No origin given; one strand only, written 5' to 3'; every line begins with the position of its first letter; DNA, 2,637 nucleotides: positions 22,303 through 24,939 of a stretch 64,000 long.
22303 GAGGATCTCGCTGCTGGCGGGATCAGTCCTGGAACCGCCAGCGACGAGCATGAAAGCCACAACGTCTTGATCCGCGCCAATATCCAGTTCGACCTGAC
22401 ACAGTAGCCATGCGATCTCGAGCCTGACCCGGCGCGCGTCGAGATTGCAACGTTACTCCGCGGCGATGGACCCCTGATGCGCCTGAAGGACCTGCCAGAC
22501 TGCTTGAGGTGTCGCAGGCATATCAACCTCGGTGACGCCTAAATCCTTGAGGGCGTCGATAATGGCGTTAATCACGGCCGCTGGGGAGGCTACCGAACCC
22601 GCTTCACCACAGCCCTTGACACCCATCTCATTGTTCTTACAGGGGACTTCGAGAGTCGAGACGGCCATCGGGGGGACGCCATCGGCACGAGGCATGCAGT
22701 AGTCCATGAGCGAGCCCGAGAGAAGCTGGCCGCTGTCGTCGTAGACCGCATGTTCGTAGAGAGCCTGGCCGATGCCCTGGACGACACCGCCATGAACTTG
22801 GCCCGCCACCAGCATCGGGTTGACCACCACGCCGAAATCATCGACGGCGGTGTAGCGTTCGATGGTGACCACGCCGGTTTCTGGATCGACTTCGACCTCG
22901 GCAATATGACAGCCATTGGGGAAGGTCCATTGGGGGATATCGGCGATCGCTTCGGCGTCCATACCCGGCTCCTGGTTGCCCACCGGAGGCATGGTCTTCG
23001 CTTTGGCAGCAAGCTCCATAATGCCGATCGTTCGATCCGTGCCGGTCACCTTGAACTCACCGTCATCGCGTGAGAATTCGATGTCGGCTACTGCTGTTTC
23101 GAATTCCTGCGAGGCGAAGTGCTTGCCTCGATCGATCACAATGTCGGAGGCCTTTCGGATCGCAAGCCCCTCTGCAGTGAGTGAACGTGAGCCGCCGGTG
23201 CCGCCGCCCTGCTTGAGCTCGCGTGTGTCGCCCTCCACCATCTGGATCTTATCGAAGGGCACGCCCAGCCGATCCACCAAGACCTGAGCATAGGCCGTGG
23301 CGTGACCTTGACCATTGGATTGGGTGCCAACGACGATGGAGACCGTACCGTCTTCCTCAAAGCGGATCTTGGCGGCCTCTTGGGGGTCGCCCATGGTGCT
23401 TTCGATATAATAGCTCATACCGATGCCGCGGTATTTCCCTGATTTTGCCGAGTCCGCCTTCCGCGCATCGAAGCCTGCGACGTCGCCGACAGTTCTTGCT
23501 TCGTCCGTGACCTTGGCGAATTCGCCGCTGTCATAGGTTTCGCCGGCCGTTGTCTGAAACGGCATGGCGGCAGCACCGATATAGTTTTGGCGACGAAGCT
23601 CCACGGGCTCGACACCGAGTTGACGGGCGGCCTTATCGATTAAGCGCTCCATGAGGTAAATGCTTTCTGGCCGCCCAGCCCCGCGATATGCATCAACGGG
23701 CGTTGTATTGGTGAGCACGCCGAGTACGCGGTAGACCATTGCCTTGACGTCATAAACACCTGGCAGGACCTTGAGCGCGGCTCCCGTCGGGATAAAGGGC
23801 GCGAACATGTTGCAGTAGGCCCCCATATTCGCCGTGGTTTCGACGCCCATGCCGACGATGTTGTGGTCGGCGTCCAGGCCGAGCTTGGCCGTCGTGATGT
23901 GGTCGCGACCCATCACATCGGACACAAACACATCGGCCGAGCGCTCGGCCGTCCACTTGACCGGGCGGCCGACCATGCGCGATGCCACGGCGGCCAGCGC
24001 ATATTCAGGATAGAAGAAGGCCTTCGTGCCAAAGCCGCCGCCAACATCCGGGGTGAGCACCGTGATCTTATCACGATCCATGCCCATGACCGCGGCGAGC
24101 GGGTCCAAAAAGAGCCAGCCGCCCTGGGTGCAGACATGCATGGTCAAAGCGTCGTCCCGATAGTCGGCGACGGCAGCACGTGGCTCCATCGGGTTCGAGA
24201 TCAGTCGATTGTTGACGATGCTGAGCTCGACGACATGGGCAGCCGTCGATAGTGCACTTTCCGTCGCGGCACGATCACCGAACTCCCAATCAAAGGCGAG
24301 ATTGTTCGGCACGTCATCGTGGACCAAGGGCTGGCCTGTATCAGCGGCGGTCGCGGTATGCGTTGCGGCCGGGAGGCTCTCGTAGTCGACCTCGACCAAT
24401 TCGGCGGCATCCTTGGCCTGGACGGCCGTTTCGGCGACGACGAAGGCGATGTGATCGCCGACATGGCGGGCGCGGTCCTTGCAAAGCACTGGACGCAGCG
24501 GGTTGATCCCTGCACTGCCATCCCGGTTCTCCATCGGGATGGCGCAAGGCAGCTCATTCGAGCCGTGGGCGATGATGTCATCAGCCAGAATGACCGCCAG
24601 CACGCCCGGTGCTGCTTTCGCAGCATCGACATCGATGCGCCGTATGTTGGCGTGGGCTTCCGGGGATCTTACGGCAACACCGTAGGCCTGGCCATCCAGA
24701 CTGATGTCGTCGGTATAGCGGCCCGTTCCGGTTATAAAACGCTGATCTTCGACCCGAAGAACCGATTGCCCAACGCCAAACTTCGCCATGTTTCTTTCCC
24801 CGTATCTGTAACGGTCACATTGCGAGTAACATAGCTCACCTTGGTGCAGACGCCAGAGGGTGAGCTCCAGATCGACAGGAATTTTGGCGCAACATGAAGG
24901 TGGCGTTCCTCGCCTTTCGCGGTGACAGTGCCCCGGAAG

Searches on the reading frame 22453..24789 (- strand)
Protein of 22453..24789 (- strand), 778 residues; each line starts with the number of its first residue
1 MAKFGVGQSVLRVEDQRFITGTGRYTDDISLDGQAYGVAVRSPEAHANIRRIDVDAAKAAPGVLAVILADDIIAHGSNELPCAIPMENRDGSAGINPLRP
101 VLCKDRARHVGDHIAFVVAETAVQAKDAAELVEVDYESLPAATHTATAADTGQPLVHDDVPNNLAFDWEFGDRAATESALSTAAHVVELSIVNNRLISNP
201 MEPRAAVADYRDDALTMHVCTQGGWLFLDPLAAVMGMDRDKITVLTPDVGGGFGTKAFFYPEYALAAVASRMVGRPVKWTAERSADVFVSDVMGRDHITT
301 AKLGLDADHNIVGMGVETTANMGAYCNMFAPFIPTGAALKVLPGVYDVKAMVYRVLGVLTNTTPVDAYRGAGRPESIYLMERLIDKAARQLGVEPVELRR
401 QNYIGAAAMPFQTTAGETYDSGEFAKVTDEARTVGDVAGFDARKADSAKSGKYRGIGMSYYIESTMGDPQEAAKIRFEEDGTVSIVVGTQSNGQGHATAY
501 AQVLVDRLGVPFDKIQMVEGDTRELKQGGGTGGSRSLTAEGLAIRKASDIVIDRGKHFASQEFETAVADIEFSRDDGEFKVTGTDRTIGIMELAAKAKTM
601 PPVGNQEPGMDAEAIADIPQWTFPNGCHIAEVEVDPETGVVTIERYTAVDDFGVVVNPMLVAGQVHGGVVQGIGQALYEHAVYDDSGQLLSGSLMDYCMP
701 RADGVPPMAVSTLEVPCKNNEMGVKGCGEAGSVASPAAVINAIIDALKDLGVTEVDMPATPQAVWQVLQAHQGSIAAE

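Call 11: search_protein_families(library=pfam, proteins=[window:22453-24789:-], max_evalue=0.0001)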
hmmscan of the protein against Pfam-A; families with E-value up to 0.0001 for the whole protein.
window:22453-24789:- (778 aa): 3 families
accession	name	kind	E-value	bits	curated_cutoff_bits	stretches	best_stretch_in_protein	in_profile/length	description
PF20256.3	MoCoBD_2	-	1e-78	265.1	27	1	438-706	9-283/283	Molybdopterin cofactor-binding domain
PF02738.23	MoCoBD_1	-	2.9e-71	239.9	27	1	156-403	1-244/244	Molybdopterin cofactor-binding domain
PF01315.27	Ald_Xan_dh_C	-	2.4e-29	102.3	31.3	1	20-140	1-110/110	Aldehyde oxidase and xanthine dehydrogenase, a/b hammerhead domain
